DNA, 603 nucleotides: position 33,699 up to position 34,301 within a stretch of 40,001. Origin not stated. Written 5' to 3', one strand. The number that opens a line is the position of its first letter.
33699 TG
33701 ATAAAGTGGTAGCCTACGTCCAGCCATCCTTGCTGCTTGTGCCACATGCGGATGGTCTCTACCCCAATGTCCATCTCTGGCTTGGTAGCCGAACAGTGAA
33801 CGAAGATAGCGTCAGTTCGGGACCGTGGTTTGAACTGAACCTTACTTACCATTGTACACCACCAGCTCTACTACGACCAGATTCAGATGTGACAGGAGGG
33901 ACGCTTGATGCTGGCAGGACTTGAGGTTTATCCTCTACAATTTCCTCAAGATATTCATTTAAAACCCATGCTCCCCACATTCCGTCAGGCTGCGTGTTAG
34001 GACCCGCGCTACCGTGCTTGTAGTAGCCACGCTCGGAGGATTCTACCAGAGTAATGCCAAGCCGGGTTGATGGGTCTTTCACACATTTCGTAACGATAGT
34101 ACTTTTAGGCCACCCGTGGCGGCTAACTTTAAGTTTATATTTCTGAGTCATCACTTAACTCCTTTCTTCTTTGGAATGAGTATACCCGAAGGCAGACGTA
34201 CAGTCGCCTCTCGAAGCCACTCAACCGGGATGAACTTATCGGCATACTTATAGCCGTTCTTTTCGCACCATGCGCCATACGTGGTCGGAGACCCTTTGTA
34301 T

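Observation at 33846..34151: Unassigned 101-aa gene between endonuclease I and lysozyme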

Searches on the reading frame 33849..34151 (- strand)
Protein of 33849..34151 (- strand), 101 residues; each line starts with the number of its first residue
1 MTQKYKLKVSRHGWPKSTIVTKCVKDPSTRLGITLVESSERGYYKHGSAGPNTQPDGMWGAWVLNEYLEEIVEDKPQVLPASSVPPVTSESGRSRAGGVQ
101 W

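Call 4: search_protein_families(library=pfam, proteins=[window:33849-34151:-], max_evalue=1)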
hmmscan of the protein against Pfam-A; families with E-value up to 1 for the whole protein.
window:33849-34151:- (101 aa): 1 family
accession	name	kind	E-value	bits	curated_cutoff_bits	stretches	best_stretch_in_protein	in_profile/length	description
PF25475.1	DUF7903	-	0.16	11.4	26.5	1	4-38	176-210/357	Domain of unknown function (DUF7903)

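Call 5: search_protein_families(library=phrogs, proteins=[window:33849-34151:-], max_evalue=0.1)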
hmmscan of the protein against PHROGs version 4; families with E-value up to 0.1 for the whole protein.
window:33849-34151:- (101 aa): 1 family
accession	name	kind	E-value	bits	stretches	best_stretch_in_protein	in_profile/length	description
phrog_16385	-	unknown function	1.1e-44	153.5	1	1-89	1-90/157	-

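Call 12: find_homologous_proteins(query=window:33849-34151:-)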
Query window:33849-34151:- (101 aa): 76 proteins with E <= 0.001 among 76 candidates.
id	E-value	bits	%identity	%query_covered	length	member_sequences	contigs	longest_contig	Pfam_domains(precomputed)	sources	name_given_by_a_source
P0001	1.3e-62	227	100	100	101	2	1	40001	-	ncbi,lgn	-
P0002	3.3e-47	177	90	87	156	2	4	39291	-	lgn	-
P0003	1.2e-46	175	90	87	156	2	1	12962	-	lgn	-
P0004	1.9e-46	175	90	87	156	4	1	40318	-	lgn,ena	-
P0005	7.8e-46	173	88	87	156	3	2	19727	-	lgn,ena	-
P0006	6.7e-44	166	86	87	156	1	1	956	-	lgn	-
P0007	6.9e-44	166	85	87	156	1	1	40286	-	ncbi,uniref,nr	ncbi:hypothetical protein [Hafnia phage vB_HpaA_yong1]|uniref:Uncharacterized protein n=1 Tax=Hafnia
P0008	1.0e-43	166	88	87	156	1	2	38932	-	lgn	-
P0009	5.9e-43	163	85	87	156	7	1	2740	-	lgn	-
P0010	9.0e-43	163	85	87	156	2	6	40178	-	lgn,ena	-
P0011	1.2e-42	162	83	87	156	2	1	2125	-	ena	-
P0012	1.3e-42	162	84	87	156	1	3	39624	-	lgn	-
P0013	2.2e-42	162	83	87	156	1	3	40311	-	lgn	-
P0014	3.6e-42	161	84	87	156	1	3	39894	-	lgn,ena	-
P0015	5.0e-42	160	84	87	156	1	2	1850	-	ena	-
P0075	6.9e-11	60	62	57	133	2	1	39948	-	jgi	jgi:hypothetical protein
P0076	9.1e-6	44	90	29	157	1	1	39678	-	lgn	-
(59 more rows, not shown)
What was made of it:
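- Checked: It matches PHROG 16385 at E 1.1e-44 (call 5) and 75 protein clusters at E 1e-6 to 1e-47 (call 12).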

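Call 13: list_cluster_members(proteins=[P0001, P0075, P0076])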
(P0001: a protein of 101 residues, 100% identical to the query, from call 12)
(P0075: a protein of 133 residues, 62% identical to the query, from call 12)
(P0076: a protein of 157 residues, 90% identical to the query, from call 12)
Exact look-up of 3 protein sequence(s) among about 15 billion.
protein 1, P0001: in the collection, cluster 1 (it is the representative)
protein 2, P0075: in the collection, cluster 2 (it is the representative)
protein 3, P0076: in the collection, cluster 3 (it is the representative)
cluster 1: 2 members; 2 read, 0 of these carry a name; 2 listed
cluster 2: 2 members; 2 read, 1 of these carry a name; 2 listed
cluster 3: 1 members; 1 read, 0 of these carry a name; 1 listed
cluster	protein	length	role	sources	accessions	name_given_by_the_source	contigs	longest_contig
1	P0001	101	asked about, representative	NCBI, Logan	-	-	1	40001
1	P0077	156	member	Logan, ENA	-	-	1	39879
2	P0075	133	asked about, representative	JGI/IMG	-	hypothetical protein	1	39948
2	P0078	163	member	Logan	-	-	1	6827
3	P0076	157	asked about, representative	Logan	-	-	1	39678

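Call 22: search_dna_similar(query=P0002, collection=phages, mode=protein, max_rows=60, rows=spread, max_evalue=0.001)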
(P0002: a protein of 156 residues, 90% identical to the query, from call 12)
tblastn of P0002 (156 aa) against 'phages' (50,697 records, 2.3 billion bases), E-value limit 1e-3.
Records with a match: 219; places in all: 220; records where one place covers at least 80% of the query: 56.
Best place of each record, by identity: 95-99% 2; 90-95% 14; 80-90% 130; 60-80% 70; <60% 3.
By first word of the organism name: Escherichia 87; Salmonella 59; Enterobacter 18; Kayfunavirus 17; Citrobacter 10; Shigella 6; Klebsiella 5; Cronobacter 5; Bacteriophage 2; Hafnia 1; and 9 more.
By host as written in the record: Escherichia coli 47; Salmonella enterica subsp. enterica serovar Typhi 28; - 26; Salmonella enterica subsp. enterica serovar Typhi strain BRD948 10; Enterobacter cloacae 7; Salmonella enterica subsp. enterica serovar Paratyphi C 5; Citrobacter freundii CF3 5; Citrobacter rodentium 4; and 57 more.
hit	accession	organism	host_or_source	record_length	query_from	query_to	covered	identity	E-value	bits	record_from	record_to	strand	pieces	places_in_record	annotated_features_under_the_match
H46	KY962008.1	Escherichia phage ST31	Escherichia coli ST130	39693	1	156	100%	97.4%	6e-90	291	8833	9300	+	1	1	hypothetical protein | N-acetyl-anhydromuranmyl-L-alanine amidase | endonuclease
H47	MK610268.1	Hafnia phage vB_HpaA_yong1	Hafnia paralvei LY-23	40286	1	156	100%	89.7%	5e-82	268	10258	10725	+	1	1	hypothetical protein | amidase | endonuclease I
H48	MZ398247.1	Enterobacteria phage IME177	Escherichia coli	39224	1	156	100%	89.1%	5e-82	268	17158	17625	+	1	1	hypothetical protein | N-acetyl-anhydromuranmyl-L-alanine amidase | endonuclease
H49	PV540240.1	Escherichia phage BUCT788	Escherichia coli E4002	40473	1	156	100%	87.8%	6e-80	262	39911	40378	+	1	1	hypothetical protein | similar to n-acetylmuramoyl-l-alanine amidase | endonuclease I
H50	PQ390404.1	Bacteriophage ST1749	water, soil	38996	1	156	100%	84.6%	2e-76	252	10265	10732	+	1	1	hypothetical protein | amidase | endonuclease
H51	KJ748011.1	Escherichia phage PE3-1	Escherichia coli O153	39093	1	156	100%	84.0%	6e-77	253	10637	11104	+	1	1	hypothetical protein (x2) | endonuclease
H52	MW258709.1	Kosakonia phage Kc166A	Kosakonia cowanii CB166A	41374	1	156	100%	76.1%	1e-67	226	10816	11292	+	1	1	hypothetical protein | endolysin | endonuclease I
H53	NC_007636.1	Escherichia phage K1F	-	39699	1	156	100%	75.2%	4e-66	222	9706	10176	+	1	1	3.2: gp3.2 protein | 3.5: amidase | 3: endonuclease | 3B: endonuclease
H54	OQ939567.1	Pectobacterium phage LET1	Pectobacterium sp.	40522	1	156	100%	73.3%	6e-63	213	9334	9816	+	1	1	hypothetical protein | endolysin | 3: endonuclease I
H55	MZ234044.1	Escherichia phage vB_EcoP-PM129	Escherichia coli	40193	1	156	100%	73.0%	6e-64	216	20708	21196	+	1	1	hypothetical protein | endolysin | endonuclease I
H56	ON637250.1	Escherichia phage 6925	UCSI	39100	1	156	100%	73.0%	5e-63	214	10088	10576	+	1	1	hypothetical protein | endolysin | endonuclease I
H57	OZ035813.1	Kayfunavirus LM33P1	-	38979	1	156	100%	73.0%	1e-62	213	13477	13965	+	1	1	record has no annotation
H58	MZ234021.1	Escherichia phage vB_EcoP-101118UKE1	Escherichia coli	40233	1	156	100%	73.0%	1e-62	213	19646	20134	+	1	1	hypothetical protein | endolysin | endonuclease I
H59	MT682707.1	Escherichia phage vB_EcoP_SP7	waste water from pig farming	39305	1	156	100%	72.4%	2e-61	209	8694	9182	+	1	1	hypothetical protein | endolysin | endonuclease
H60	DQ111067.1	Escherichia phage K1F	-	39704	1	134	86%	73.3%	4e-59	202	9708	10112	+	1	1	unknown | 3.0: endonuclease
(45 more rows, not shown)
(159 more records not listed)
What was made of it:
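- The N domain is the optional part of the family (call 22). The C domain is retained in the great majority of relatives (219 records, call 22).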

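Call 23: predict_structure(alignment_id=A4)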
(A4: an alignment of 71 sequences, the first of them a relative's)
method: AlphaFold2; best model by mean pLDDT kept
length: 156 residues; sequences in the alignment: 71
mean_pLDDT: 70.7   pTM: 0.47
mean pLDDT of the five models: 70.7, 66.0, 62.4, 61.4, 55.2
residues with pLDDT >= 90: 68; 70-90: 3; 50-70: 47; < 50: 38
segments of 3 or more residues with pLDDT < 50: 75-80, 83-91, 122-131, 137-139, 142-145, 154-156
pLDDT, mean of each block of 10 residues (from residue 1): 89 94 93 95 95 95 96 55 47 55 60 55 45 50 50 48
secondary structure, 60 per line:
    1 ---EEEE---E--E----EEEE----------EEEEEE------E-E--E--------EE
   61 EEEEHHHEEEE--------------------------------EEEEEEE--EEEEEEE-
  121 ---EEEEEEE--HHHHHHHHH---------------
elements in order: E4-7 E19-22 E33-38 E59-64 E68-71 E104-110 E113-119 E124-130 H133-141
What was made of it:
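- The deletion leaves the confidently folded N domain (pLDDT 89-96 in the relative, call 23) and the linker intact.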

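Call 25: search_protein_representatives(alignment_id=A4)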
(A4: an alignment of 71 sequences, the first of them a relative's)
Query: 71 sequences, 156 profile positions. Proteins with E-value up to 0.001 (for the whole library): 17; up to 1e-10: 13; up to 1e-30: 8. The best 17 are listed.
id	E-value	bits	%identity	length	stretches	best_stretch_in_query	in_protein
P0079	1.3e-79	282.3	-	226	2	39-156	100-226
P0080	3.9e-73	261.2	-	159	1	1-156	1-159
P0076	4.4e-58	212.3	-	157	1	60-156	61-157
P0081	7.0e-54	198.7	-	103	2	80-156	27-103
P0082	5.9e-49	182.7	-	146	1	65-156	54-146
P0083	1.3e-47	178.3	-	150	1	27-156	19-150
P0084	4.2e-46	173.4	-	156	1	72-156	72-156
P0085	3.9e-41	157.3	-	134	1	72-156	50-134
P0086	4.1e-30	121.5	-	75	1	86-156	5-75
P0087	1.7e-22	96.7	-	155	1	48-156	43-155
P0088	1.1e-21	94.1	-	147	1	77-156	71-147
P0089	2.9e-17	79.7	-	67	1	1-56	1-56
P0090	3.4e-17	79.5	-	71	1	1-60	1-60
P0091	2.5e-08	50.7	-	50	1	73-103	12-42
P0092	1.1e-04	38.8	-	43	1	1-34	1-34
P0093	1.5e-04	38.4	-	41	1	1-32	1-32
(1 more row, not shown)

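Call 29: find_encoding_contigs(protein=P0077, flank=10000, max_places=3)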
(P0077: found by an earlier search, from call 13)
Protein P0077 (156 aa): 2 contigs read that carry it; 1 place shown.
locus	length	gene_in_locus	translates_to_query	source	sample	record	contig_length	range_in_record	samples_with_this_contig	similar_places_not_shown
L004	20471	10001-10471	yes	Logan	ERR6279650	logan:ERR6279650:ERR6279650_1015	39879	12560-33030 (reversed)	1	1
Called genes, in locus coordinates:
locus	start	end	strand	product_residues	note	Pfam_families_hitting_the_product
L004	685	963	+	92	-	-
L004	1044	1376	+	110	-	PF08684:ocr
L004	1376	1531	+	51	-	PF26807:Phage_T7_GP04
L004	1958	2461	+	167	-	-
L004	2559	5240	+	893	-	PF14700:RPOL_N, PF00940:RNA_pol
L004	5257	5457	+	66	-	-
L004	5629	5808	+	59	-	PF08200:Phage_T7_1_1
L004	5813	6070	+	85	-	PF10922:T7-like_gp12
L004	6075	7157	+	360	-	PF01068:DNA_ligase_A_M, PF17879:DNA_ligase_C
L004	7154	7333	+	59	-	-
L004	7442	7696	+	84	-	-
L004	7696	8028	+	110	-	PF11753:DUF3310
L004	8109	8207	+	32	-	PF26839:DUF8272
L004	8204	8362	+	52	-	PF16857:RNA_pol_inhib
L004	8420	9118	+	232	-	PF21265:SBB_T7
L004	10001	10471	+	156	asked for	-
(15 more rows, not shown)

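Call 33: find_related_loci(query=A4, collection=viral_contigs, flank=1500)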
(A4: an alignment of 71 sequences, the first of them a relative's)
Query A4 (156 aa) in viral_contigs; peptide patterns used: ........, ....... (x = any residue, [..] = any of these).
50 stretches matched a pattern; 22 encode a relative of the query (tblastn E <= 1e-3); 22 distinct loci.
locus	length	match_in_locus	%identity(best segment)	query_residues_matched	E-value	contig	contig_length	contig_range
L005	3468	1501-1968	97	1-156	4e-102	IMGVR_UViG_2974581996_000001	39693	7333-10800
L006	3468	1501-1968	84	1-156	1e-87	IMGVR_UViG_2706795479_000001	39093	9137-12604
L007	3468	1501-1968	85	1-156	2e-82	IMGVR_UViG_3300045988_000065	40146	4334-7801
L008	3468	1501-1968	79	1-156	1e-75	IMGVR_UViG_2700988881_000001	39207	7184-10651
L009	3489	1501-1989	72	1-156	4e-67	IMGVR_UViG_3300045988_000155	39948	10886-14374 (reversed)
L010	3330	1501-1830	73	40-156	7e-41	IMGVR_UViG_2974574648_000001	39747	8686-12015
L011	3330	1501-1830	73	40-156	9e-41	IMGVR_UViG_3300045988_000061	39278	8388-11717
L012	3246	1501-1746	95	75-156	3e-40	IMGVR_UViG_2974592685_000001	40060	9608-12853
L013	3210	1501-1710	80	87-156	2e-32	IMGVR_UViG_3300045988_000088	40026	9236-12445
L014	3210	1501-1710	80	87-156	2e-32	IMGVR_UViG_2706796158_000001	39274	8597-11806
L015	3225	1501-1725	73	82-156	2e-32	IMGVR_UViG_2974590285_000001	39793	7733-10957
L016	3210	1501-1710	80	87-156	2e-32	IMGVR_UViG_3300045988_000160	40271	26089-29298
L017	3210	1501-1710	80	87-156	2e-32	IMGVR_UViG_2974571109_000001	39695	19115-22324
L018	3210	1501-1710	80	87-156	2e-32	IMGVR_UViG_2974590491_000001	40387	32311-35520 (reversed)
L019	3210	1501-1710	80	87-156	7e-32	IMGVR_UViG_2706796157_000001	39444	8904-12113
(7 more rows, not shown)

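Call 44: search_solved_structures(query=A4, max_evalue=10)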
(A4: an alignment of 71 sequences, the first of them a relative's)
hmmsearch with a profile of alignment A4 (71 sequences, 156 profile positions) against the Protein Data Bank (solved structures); distinct sequences matched with E-value up to 10: 0.
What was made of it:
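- Tried and rejected: PDB sequence search with the family profile: 0 hits at E up to 10 (call 44).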

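Call 46: predict_structure(alignment_id=A7)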
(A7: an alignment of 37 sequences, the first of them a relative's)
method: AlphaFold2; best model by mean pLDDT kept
length: 75 residues; sequences in the alignment: 37
mean_pLDDT: 82.6   pTM: 0.68
mean pLDDT of the five models: 82.6, 81.0, 79.1, 78.2, 76.6
residues with pLDDT >= 90: 35; 70-90: 25; 50-70: 11; < 50: 4
segments of 3 or more residues with pLDDT < 50: none
pLDDT, mean of each block of 10 residues (from residue 1): 53 87 90 93 92 91 80 66
secondary structure, 60 per line:
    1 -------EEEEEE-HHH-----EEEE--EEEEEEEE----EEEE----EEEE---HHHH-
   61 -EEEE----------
elements in order: E8-13 E23-26 E29-36 E41-44 E49-52 H56-59 E62-65

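Call 50: find_encoding_contigs(protein=P0001, flank=3000, max_places=6)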
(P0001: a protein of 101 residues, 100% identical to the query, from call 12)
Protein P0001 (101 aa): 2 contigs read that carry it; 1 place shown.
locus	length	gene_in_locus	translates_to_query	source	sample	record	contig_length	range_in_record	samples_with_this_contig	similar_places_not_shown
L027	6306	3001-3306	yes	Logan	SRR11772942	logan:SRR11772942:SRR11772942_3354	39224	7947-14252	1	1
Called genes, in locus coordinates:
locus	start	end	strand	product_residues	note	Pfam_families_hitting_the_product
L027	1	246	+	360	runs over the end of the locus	PF01068:DNA_ligase_A_M, PF17879:DNA_ligase_C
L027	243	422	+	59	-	-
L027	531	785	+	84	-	-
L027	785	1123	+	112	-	PF11753:DUF3310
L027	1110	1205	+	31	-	PF26839:DUF8272 (faint)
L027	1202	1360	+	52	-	PF16857:RNA_pol_inhib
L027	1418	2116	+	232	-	PF21265:SBB_T7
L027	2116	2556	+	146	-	PF13392:HNH_3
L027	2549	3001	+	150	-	PF05367:Phage_endo_I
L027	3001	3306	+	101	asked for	-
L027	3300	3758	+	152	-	PF01510:Amidase_2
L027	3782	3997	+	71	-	-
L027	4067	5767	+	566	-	PF21268:Helic-prim_T7_N, PF01751:Toprim (weak), PF13155:Toprim_2, PF13481:AAA_25, PF03796:DnaB_C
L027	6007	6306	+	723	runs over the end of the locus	PF00476:DNA_pol_A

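Call 53: fold_search(model_id=the predicted structure, library=viral)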
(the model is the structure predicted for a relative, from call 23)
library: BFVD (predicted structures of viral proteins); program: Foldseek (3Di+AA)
matches with E <= 10: 940; with E <= 0.001: 0
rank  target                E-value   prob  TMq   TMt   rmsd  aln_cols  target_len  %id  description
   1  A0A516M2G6            3.9e-02  0.87  0.27  0.11  11.6       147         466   14  (no name in the UniProt tables at hand)
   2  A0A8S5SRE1            7.6e-02  0.82  0.31  0.15  10.7       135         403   12  CHAP domain protein [Podoviridae sp. ctCi71]
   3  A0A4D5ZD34            8.6e-02  0.25  0.19  0.20  16.2       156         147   10  Uncharacterized protein [Burkholderia phage BcepSaruman]
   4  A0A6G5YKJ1            9.0e-02  0.38  0.20  0.25  10.7       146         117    8  (no name in the UniProt tables at hand)
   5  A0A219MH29            1.1e-01  0.35  0.20  0.23  14.9       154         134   13  Uncharacterized protein [Dickeya phage BF25/12]
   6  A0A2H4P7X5            1.3e-01  0.41  0.27  0.18  18.0       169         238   11  Uncharacterized protein [Pseudomonas phage ventosus]
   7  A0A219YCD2            1.4e-01  0.18  0.20  0.22  12.8       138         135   10  Uncharacterized protein [Aeromonas phage 65.2]
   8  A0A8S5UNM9            1.8e-01  0.11  0.16  0.06  16.5       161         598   10  Uncharacterized protein [Myoviridae sp. ctwVB15]
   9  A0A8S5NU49            2.8e-01  0.60  0.22  0.09  18.1        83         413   10  Uncharacterized protein [Siphoviridae sp. ctqrl18]
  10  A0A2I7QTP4            2.8e-01  0.23  0.27  0.26  14.9       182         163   13  (no name in the UniProt tables at hand)
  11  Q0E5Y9                3.1e-01  0.57  0.20  0.37   6.6        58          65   12  Uncharacterized protein [Pseudomonas phage LKA1]
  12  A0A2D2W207            3.3e-01  0.05  0.13  0.09  18.1       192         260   10  (no name in the UniProt tables at hand)
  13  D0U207                3.5e-01  0.87  0.25  0.17   3.3        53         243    9  Uncharacterized protein [Clavibacter phage CMP1]
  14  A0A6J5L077            3.6e-01  0.14  0.17  0.07  16.0       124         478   12  Uncharacterized protein [uncultured Caudovirales phage]
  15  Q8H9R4                3.9e-01  0.33  0.17  0.06  18.6        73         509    8  ORF1 [Vibrio phage VHML]
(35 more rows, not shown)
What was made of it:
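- Tried and rejected: Foldseek against BFVD viral structures: nothing below E 0.03 (call 53).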

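Call 55: find_encoding_contigs(protein=P0089, flank=1500, max_places=2)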
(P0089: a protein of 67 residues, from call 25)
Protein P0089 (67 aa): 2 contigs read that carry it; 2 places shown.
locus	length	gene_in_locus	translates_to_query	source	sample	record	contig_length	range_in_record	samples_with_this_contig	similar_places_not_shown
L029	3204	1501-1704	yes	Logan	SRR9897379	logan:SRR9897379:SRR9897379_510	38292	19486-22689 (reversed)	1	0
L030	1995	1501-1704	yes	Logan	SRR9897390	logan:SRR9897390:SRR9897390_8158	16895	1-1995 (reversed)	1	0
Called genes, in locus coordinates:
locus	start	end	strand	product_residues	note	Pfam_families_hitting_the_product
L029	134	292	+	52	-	PF16857:RNA_pol_inhib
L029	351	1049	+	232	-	PF21265:SBB_T7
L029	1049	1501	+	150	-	PF05367:Phage_endo_I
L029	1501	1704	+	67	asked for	-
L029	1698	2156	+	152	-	PF01510:Amidase_2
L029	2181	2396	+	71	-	-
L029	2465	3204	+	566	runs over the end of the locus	PF21268:Helic-prim_T7_N, PF01751:Toprim (weak), PF13155:Toprim_2, PF13481:AAA_25 (weak), PF03796:DnaB_C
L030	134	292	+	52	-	PF16857:RNA_pol_inhib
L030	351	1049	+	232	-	PF21265:SBB_T7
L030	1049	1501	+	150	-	PF05367:Phage_endo_I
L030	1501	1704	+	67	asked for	-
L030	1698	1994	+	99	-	?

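Call 56: find_encoding_contigs(protein=P0093, flank=1500, max_places=2)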
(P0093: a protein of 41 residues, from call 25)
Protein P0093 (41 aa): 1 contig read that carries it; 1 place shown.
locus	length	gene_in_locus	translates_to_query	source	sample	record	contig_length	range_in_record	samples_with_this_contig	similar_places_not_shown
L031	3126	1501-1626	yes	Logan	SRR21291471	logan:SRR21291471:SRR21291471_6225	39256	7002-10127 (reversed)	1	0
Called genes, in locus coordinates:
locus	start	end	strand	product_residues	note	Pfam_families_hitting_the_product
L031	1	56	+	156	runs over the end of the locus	PF11753:DUF3310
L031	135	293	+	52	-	PF16857:RNA_pol_inhib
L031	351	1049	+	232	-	PF21265:SBB_T7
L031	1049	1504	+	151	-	PF05367:Phage_endo_I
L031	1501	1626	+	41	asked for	-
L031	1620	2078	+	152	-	PF01510:Amidase_2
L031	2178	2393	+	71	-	-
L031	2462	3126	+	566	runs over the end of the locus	PF21268:Helic-prim_T7_N, PF01751:Toprim (weak), PF13155:Toprim_2, PF13481:AAA_25, PF03796:DnaB_C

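Call 65: find_encoding_contigs(protein=P0090, flank=1500, max_places=2)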
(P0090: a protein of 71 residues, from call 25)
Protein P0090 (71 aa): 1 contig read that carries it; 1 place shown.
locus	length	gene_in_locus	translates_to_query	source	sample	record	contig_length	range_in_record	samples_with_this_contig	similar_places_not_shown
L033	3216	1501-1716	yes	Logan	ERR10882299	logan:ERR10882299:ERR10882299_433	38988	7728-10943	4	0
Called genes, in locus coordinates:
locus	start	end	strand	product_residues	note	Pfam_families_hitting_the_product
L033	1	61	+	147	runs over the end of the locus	PF11753:DUF3310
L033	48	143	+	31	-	PF26839:DUF8272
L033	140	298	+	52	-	PF16857:RNA_pol_inhib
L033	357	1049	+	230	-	PF21265:SBB_T7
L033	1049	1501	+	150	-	PF05367:Phage_endo_I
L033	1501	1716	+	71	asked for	-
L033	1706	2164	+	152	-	PF01510:Amidase_2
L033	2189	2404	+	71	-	-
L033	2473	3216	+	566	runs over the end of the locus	PF21268:Helic-prim_T7_N, PF01751:Toprim (weak), PF13155:Toprim_2, PF13481:AAA_25, PF03796:DnaB_C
